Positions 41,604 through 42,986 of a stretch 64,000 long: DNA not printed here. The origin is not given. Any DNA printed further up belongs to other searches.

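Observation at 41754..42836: EVE (PUA-like) modified-base reader fused to a nuclease-like C-terminal domain: candidate type IV modification-dependent restriction enzyme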

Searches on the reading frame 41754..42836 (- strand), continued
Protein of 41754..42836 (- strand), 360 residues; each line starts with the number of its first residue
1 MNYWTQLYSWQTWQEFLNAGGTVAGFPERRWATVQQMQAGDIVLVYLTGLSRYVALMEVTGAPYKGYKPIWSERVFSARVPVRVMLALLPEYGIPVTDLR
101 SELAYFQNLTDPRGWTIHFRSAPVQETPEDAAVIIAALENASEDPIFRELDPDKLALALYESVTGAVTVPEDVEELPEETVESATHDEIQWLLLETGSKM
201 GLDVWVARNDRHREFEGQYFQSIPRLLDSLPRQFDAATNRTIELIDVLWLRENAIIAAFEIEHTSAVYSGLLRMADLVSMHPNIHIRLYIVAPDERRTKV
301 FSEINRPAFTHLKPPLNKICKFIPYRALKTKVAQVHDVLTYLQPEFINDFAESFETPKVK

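Call 92: search_solved_structures(query=L004:9083-10240:+, max_evalue=0.00001)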
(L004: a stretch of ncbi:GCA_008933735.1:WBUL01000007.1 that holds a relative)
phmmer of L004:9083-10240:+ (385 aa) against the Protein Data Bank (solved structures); distinct sequences matched with E-value up to 0.00001: 12.
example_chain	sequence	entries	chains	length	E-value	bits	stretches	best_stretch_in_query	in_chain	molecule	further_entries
6pbd_A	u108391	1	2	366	4.9e-142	476.5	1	7-354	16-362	Modification methylase CcrMI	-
5hek_A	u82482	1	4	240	6.7e-31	110.7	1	6-249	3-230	Adenine specific DNA methyltransferase (DpnA)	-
5hfj_A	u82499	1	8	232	7.4e-31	110.5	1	6-249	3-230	Adenine specific DNA methyltransferase (DpnA)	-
1g60_A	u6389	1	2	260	1.8e-29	105.9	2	163-245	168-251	Adenine-specific Methyltransferase MboIIA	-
8urk_A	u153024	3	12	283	4.4e-20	75.1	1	166-254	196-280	Methyltransferase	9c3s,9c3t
9c3u_A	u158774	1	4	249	2.5e-19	72.6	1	166-251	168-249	Methyltransferase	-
1eg2_A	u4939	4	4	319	1.6e-16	63.3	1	5-246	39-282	MODIFICATION METHYLASE RSRI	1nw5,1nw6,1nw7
8s9m_A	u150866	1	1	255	2.1e-16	63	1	12-248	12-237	DNA cytosine-N4 methyltransferase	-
8s9n_A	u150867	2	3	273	2.7e-16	62.6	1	12-248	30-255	DNA cytosine-N4 methyltransferase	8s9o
1nw8_A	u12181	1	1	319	4.9e-16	61.8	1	5-246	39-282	MODIFICATION METHYLASE RSRI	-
2zie_A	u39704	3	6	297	5.9e-12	48.3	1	184-249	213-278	Putative modification methylase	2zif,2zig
1boo_A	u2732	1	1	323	1.4e-11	47.1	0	6-145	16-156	PROTEIN (N-4 CYTOSINE-SPECIFIC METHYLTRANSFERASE PVU II)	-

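Call 93: find_homologous_proteins(query=L002:5461-6522:+, max_evalue=1e-10)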
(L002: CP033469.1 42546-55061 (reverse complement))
Query L002:5461-6522:+ (353 aa): 1802 proteins with E <= 1e-10 among 3402 candidates; the best 120 are listed.
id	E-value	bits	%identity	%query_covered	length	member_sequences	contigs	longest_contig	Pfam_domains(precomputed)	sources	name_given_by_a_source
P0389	7.6e-215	730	90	100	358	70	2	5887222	PF27126.1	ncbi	ncbi:TPA: restriction endonuclease [Salmonella enterica subsp. diarizonae serovar 61:r:z53]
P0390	1.5e-214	729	89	100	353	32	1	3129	PF27126.1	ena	-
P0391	8.0e-214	727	89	100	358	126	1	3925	PF27126.1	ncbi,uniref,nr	ncbi:restriction endonuclease [Escherichia coli]|uniref:restriction endonuclease n=1 Tax=Escherichia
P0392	9.8e-209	710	87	100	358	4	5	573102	PF27126.1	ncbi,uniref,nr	ncbi:restriction endonuclease [Proteus sp. DFP240708]|uniref:restriction endonuclease n=1 Tax=Proteu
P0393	4.5e-207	705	86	100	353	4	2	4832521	PF27126.1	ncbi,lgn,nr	ncbi:restriction endonuclease [Leclercia sp. LSNIH1]|nr:restriction endonuclease [Leclercia sp. LSNI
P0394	5.6e-205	698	85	100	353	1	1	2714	PF27126.1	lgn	-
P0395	1.1e-202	691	84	99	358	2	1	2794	PF27126.1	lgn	-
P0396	1.5e-201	687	84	100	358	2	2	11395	PF27126.1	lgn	-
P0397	4.9e-187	639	77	99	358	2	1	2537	PF27126.1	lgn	-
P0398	1.1e-186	638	78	100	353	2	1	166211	PF27126.1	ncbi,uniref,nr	ncbi:restriction endonuclease [Pantoea ananatis]|uniref:restriction endonuclease n=1 Tax=Pantoea ana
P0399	2.7e-180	617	76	100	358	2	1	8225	PF27126.1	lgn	-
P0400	1.2e-179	615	72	100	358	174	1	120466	PF27126.1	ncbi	ncbi:restriction endonuclease [Escherichia coli]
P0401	2.7e-170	584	70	99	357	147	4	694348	PF27126.1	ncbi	ncbi:TPA: restriction endonuclease [Citrobacter koseri]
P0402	2.8e-163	561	73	91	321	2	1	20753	PF27126.1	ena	-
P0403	5.9e-160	550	66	99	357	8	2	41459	PF27126.1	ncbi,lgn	-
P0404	6.6e-158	543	99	69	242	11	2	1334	PF27126.1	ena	-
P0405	1.9e-153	529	65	99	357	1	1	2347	PF27126.1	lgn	-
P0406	7.3e-153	527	64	99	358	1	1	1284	PF27126.1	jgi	jgi:type II restriction enzyme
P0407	1.2e-152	526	65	99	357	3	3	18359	PF27126.1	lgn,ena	-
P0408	2.0e-152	525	64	99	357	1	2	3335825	PF27126.1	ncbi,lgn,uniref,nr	ncbi:restriction endonuclease [Serratia symbiotica]|uniref:restriction endonuclease n=1 Tax=Serratia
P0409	1.6e-151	522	64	99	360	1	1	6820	PF27126.1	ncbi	-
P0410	2.4e-151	522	64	99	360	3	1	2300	PF27126.1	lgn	-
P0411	4.7e-151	521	63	99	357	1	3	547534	PF27126.1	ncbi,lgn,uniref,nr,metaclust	ncbi:restriction endonuclease [Hafnia sp. HMSC23F03]|uniref:restriction endonuclease n=1 Tax=Hafnia 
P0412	5.8e-151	520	64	99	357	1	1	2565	PF27126.1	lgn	-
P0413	7.8e-150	517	63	99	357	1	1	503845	PF27126.1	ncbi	-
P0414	1.3e-149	516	91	70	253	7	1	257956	PF27126.1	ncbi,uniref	ncbi:restriction endonuclease, partial [Klebsiella quasipneumoniae]|uniref:restriction endonuclease 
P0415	2.0e-149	515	62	99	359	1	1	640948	PF27126.1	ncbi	-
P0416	6.6e-148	510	61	99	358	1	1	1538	PF27126.1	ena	-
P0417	1.2e-147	510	63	99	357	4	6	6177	PF27126.1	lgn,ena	-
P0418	2.2e-147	509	61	99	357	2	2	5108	PF27126.1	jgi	jgi:hypothetical protein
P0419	2.3e-147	509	63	99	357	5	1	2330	PF27126.1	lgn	-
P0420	6.0e-147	507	62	99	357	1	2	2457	PF27126.1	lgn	-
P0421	7.8e-147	507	63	99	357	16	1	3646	PF27126.1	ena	-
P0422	7.7e-146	504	62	99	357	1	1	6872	PF27126.1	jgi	-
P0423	9.8e-146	503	61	99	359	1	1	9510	PF27126.1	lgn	-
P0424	1.2e-145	503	62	99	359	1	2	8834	PF27126.1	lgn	-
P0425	1.4e-145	503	62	99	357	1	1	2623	PF27126.1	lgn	-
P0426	7.0e-145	500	73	82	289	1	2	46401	PF27126.1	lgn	-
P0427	8.9e-145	500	61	99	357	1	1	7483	PF27126.1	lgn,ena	-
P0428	1.4e-144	499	63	99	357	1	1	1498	PF27126.1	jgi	jgi:hypothetical protein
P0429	3.8e-144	498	62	99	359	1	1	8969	PF27126.1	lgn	-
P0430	7.6e-144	497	62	99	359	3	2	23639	PF27126.1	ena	-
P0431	1.9e-143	496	61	100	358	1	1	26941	PF27126.1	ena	-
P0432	3.3e-143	495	62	99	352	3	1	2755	PF27126.1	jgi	jgi:type II restriction enzyme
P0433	3.4e-143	495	63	99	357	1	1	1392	PF27126.1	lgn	-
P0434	3.9e-143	495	61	99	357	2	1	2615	PF27126.1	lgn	-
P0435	3.2e-142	492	62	99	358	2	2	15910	PF27126.1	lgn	-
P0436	6.0e-142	491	73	82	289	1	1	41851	PF27126.1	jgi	-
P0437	1.4e-141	490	60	99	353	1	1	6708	PF27126.1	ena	-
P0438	1.7e-141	489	61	99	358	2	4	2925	PF27126.1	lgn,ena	-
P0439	5.4e-141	488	59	99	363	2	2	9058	PF27126.1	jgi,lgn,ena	-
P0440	1.4e-140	486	61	99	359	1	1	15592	PF27126.1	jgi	jgi:hypothetical protein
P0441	5.3e-140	484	59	99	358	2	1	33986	PF27126.1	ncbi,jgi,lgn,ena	-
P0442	8.2e-140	484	59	99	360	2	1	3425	PF27126.1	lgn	-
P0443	1.0e-139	483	60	99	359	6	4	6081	PF27126.1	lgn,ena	-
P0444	8.9e-139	480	59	99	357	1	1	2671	PF27126.1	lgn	-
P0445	6.3e-138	478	58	99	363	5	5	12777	PF27126.1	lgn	-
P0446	8.5e-138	477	58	99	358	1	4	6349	PF27126.1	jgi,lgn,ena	jgi:type II restriction enzyme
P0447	1.6e-137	476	60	99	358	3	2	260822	PF27126.1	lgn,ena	-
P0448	1.9e-137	476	58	99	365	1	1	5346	PF27126.1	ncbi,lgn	-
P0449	5.3e-137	475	58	99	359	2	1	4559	PF27126.1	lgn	-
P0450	6.5e-137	474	58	100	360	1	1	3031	PF27126.1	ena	-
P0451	9.8e-137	474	61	99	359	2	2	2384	PF27126.1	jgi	jgi:hypothetical protein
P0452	1.1e-136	473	60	99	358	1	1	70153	PF27126.1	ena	-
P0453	1.6e-136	473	58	99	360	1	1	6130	PF27126.1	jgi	jgi:hypothetical protein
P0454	2.6e-136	472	58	99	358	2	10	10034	PF27126.1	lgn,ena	-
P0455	3.0e-136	472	57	99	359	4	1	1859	PF27126.1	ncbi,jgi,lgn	-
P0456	4.6e-136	471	59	99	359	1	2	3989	PF27126.1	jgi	jgi:hypothetical protein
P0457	2.4e-135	469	59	99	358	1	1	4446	PF27126.1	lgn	-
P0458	2.8e-135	469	59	99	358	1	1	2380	PF27126.1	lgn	-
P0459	3.9e-135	468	58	100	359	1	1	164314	PF27126.1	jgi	jgi:hypothetical protein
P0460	2.4e-134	466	58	99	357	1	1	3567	PF27126.1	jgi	-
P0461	2.9e-134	466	58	99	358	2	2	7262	PF27126.1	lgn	-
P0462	3.6e-134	465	58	99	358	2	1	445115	PF27126.1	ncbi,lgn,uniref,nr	ncbi:hypothetical protein [Roseobacter sp. N2S]|uniref:hypothetical protein n=1 Tax=Roseobacter sp. 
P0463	6.7e-134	464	58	99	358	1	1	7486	PF27126.1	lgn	-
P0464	7.2e-134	464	57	99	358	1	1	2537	PF27126.1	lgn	-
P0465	7.4e-134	464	57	99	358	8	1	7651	PF27126.1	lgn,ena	-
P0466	4.4e-133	462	59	99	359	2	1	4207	PF27126.1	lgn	-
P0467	4.8e-133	462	57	99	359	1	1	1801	PF27126.1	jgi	jgi:hypothetical protein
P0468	9.3e-133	461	57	99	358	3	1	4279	PF27126.1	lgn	-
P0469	4.8e-132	458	58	99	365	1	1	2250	PF27126.1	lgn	-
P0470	1.4e-131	457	57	99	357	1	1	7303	PF27126.1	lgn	-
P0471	1.5e-131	457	55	99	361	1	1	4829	PF27126.1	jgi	jgi:type II restriction enzyme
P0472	1.5e-131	457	57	99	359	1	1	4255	PF27126.1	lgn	-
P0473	3.4e-131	455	56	99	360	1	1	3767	PF27126.1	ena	-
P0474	4.2e-131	455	58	99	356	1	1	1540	PF27126.1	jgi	jgi:hypothetical protein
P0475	6.1e-131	455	57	99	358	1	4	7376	PF27126.1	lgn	-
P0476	8.3e-131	454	63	91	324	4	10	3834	PF27126.1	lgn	-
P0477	1.3e-130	454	57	99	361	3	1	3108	PF27126.1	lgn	-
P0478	1.3e-130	454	57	99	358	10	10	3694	PF27126.1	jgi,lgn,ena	-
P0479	2.3e-130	453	56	99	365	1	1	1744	PF27126.1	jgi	jgi:type II restriction enzyme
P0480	2.4e-130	453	57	99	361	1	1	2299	PF27126.1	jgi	jgi:type II restriction enzyme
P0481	3.2e-130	452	60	92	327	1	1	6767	PF27126.1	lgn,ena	-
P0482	5.2e-130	452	58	99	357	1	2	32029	PF27126.1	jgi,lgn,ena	-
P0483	6.3e-130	451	60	98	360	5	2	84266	PF27126.1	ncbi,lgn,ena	-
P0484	7.2e-130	451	55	99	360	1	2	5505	PF27126.1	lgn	-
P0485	1.5e-129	450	56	99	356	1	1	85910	PF27126.1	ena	-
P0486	5.9e-129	448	55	99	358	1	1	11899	PF27126.1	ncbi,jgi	ncbi:MAG: hypothetical protein RL186_87 [Pseudomonadota bacterium]|jgi:type II restriction enzyme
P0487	9.5e-129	447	58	98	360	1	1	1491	PF27126.1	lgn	-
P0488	1.5e-128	447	56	99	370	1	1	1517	PF27126.1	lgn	-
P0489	2.0e-128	446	58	98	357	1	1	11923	PF27126.1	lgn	-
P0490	2.2e-128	446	56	99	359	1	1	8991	PF27126.1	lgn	-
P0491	2.4e-128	446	57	99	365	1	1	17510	PF27126.1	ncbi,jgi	jgi:hypothetical protein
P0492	5.6e-128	445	57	99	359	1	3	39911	PF27126.1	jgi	jgi:type II restriction enzyme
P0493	7.0e-128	445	54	99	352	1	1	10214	PF27126.1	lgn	-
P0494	1.5e-127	443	54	99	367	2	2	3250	PF27126.1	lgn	-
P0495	1.7e-127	443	57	98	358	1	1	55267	PF27126.1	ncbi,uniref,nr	ncbi:hypothetical protein [Marinifilum sp. D714]|uniref:hypothetical protein n=1 Tax=Marinifilum sp.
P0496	3.2e-127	442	56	99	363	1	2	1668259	PF27126.1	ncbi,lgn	-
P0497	3.5e-127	442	57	99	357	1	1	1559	PF27126.1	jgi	-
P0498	4.0e-127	442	55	99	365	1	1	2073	PF27126.1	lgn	-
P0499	5.0e-127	442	57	98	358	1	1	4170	PF27126.1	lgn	-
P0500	5.0e-127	442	56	98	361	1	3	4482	PF27126.1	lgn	-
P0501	6.1e-127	441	55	99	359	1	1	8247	PF27126.1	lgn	-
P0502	6.4e-127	441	57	99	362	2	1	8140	PF27126.1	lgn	-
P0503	7.3e-127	441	56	99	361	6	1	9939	PF27126.1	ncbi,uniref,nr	ncbi:restriction endonuclease [Alicyclobacillus sacchari]|uniref:restriction endonuclease n=1 Tax=Al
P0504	7.3e-127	441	55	100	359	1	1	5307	PF27126.1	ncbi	ncbi:restriction endonuclease [Candidatus Margulisiibacteriota bacterium]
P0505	3.0e-126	439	55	99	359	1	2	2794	PF27126.1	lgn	-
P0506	3.9e-126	439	57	99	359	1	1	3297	PF27126.1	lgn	-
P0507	4.4e-126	439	55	99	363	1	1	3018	PF27126.1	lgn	-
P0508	6.2e-126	438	58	98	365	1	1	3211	PF27126.1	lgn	-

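Call 94: find_encoding_contigs(protein=P0389, flank=4000, max_places=2)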
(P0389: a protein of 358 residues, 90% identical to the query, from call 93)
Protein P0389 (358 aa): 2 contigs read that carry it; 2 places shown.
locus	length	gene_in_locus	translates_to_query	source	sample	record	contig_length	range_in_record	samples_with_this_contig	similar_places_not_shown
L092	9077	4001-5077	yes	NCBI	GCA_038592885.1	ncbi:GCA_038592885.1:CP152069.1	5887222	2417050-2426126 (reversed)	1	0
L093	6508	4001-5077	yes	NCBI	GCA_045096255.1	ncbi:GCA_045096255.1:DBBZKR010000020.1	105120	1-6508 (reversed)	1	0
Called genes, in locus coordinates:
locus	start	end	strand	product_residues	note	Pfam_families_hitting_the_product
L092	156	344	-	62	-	PF23641:YmcF-like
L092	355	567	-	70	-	PF00313:CSD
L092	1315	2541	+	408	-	PF13356:Arm-DNA-bind_3, PF22022:Phage_int_M, PF00589:Phage_integrase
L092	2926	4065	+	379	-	PF00145:DNA_methylase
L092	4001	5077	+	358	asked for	PF27126:NmeDI_C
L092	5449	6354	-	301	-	PF00756:Esterase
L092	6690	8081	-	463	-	PF04917:Shufflon_N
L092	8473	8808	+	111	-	PF07411:DUF1508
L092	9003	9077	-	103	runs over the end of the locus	PF06412:TraD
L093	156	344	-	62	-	PF23641:YmcF-like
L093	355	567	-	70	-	PF00313:CSD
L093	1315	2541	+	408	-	PF13356:Arm-DNA-bind_3, PF22022:Phage_int_M, PF00589:Phage_integrase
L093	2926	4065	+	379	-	PF00145:DNA_methylase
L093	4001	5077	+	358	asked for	PF27126:NmeDI_C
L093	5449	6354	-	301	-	PF00756:Esterase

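Call 95: find_encoding_contigs(protein=P0400, flank=4000, max_places=2)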
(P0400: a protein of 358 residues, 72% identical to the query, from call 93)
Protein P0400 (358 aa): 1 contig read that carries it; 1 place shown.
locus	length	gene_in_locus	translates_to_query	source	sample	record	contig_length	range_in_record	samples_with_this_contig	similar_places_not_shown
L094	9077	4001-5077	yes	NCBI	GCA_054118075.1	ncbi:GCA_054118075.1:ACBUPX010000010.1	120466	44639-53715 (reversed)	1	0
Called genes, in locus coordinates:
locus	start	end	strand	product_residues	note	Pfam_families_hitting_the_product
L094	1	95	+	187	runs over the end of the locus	PF01202:SKI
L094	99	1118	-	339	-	PF08240:ADH_N, PF01262:AlaDh_PNT_C, PF02826:2-Hacid_dh_C (weak), PF00107:ADH_zinc_N, PF13602:ADH_zinc_N_2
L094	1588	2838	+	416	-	PF13356:Arm-DNA-bind_3, PF22022:Phage_int_M, PF00589:Phage_integrase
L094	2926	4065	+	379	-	PF00145:DNA_methylase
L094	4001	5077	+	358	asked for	PF27126:NmeDI_C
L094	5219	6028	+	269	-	PF19924:DUF6387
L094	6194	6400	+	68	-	PF05930:Phage_AlpA, PF12728:HTH_17 (weak)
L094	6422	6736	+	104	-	-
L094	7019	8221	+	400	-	PF00589:Phage_integrase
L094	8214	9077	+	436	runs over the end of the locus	PF00589:Phage_integrase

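Call 96: find_encoding_contigs(protein=P0496, flank=4000, max_places=2)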
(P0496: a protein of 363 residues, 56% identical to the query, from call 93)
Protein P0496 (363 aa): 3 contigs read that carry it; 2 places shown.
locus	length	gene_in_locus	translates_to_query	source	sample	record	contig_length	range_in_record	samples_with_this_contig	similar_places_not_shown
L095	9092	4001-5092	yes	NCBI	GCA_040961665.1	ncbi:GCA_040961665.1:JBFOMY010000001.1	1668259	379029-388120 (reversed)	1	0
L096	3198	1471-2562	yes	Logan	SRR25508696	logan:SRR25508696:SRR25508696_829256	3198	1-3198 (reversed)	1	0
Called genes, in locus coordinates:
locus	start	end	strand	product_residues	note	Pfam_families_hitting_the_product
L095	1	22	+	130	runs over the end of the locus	-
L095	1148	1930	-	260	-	PF13174:TPR_6 (faint), PF13371:TPR_9 (faint), PF00515:TPR_1 (weak), PF13414:TPR_11, PF13432:TPR_16 (weak), PF00515:TPR_1, PF07719:TPR_2 (weak), PF13181:TPR_8 (weak), +4 more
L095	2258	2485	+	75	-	PF04014:MazE_antitoxin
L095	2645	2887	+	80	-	PF13560:HTH_31, PF12844:HTH_19, PF01381:HTH_3, PF13443:HTH_26 (weak)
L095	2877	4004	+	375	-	PF00145:DNA_methylase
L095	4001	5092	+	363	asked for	PF27126:NmeDI_C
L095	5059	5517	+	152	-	PF03852:Vsr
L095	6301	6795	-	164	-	PF00731:AIRC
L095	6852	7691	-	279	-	PF00702:Hydrolase (faint), PF05116:S6PP (faint), PF08282:Hydrolase_3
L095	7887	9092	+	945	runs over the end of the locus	PF00133:tRNA-synt_1, PF09334:tRNA-synt_1g, PF04480:DUF559, PF18741:MTES_1575 (weak), PF13603:tRNA-synt_1_2, PF00133:tRNA-synt_1, PF08264:Anticodon_1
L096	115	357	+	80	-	PF13560:HTH_31, PF12844:HTH_19, PF01381:HTH_3, PF13443:HTH_26 (weak)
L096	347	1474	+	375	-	PF00145:DNA_methylase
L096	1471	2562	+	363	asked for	PF27126:NmeDI_C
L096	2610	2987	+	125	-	PF03852:Vsr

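Call 101: find_encoding_contigs(protein=P0462, flank=3000, max_places=1)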
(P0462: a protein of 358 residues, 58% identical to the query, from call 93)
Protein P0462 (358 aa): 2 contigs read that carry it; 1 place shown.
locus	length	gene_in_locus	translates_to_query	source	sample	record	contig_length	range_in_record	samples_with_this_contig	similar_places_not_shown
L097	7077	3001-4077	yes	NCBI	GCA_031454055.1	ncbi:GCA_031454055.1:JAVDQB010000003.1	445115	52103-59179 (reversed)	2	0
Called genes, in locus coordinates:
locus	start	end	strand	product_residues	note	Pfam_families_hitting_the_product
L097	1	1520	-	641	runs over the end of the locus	PF03235:GmrSD_N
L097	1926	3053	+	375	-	PF00145:DNA_methylase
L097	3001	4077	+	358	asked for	PF27126:NmeDI_C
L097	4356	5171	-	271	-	PF02086:MethyltransfD12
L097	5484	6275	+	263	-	PF01209:Ubie_methyltran, PF13489:Methyltransf_23, PF08241:Methyltransf_11, PF08242:Methyltransf_12, PF13649:Methyltransf_25, PF13847:Methyltransf_31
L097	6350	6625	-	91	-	-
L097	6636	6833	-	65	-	-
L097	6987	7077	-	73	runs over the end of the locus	PF23987:Phage_holin_10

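Call 102: find_encoding_contigs(protein=P0503, flank=3000, max_places=1)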
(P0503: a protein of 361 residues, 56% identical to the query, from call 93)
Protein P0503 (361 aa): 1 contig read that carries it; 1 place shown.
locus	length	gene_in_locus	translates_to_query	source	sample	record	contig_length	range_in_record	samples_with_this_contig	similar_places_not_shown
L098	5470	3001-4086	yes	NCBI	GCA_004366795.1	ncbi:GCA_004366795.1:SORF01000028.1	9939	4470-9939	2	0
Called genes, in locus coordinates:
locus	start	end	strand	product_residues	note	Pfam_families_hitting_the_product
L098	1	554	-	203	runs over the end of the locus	PF00239:Resolvase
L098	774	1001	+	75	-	-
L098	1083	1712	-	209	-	PF13411:MerR_1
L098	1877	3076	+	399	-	PF00145:DNA_methylase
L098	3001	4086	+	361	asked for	PF27126:NmeDI_C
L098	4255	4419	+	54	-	-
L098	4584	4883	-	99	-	PF13744:HTH_37, PF13560:HTH_31, PF01381:HTH_3, PF12844:HTH_19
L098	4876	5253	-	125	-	PF05973:Gp49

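Call 103: find_encoding_contigs(protein=P0408, flank=3000, max_places=1)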
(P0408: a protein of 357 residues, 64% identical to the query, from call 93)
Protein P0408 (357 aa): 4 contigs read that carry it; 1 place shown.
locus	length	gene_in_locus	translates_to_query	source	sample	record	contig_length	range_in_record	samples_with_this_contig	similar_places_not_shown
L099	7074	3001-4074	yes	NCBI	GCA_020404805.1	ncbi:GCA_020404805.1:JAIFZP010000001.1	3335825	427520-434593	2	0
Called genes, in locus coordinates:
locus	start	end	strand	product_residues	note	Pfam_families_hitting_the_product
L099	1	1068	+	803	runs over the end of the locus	PF05840:Phage_GPA, PF23343:REP_ORF2-G2P (weak)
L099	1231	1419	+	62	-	-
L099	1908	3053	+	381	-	PF00145:DNA_methylase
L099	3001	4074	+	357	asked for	PF27126:NmeDI_C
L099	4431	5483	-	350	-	PF04860:Phage_portal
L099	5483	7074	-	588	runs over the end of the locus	PF06056:Terminase_5, PF03237:Terminase_6N, PF17289:Terminase_6C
